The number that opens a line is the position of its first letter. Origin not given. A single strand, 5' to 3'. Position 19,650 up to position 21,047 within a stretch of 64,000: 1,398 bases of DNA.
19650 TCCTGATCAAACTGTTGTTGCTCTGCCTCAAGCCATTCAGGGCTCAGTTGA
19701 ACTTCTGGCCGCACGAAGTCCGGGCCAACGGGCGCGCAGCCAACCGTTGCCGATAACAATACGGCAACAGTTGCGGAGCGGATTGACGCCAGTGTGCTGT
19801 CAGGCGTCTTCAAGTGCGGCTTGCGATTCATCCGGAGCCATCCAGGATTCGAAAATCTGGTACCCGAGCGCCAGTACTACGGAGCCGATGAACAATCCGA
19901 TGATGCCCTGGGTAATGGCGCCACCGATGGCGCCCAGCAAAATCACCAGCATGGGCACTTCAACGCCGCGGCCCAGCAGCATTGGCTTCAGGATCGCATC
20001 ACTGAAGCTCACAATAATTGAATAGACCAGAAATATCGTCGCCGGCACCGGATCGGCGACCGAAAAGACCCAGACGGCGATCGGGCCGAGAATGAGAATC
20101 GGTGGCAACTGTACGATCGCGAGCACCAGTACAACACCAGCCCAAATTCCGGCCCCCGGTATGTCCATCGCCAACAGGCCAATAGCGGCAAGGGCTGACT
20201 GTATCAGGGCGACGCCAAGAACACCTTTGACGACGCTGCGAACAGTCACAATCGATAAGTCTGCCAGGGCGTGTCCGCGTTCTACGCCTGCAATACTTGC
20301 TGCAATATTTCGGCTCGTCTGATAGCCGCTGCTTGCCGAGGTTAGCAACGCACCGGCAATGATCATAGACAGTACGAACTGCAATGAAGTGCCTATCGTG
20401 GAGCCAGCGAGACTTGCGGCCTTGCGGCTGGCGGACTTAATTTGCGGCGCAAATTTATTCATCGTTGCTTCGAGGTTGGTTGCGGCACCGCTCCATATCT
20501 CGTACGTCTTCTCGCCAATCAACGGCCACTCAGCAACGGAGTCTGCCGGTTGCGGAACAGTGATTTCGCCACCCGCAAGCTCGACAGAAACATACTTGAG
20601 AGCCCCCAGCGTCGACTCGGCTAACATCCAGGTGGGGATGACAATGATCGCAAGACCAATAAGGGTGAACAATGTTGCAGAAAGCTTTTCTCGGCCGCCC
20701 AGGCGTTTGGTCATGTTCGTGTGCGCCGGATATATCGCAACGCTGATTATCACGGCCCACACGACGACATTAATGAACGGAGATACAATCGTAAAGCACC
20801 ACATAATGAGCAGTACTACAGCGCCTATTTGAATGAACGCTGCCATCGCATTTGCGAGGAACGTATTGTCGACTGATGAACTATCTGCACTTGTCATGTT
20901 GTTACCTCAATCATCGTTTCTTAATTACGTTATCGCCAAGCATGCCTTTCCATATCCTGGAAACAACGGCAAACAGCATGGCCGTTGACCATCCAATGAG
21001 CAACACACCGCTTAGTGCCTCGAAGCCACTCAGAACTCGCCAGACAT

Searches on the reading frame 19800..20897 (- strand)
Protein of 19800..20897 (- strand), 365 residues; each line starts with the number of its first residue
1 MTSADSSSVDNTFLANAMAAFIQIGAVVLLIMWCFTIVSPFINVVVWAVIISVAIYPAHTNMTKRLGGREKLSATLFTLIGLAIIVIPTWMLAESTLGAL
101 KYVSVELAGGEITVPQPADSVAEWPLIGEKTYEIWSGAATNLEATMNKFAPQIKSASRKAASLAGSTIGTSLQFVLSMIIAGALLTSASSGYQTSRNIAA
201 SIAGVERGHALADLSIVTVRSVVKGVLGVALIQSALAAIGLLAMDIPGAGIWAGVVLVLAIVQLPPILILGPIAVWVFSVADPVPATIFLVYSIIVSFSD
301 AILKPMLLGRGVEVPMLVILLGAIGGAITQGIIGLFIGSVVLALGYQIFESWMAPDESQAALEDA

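Call 45: search_protein_families(library=pfam, proteins=[window:19800-20897:-], max_evalue=0.0001)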
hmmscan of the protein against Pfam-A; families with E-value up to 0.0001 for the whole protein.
window:19800-20897:- (365 aa): 1 family
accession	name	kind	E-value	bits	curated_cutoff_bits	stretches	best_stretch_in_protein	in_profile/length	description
PF01594.21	AI-2E_transport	-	4.7e-26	92.2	34.3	1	26-352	5-326/327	AI-2E family transporter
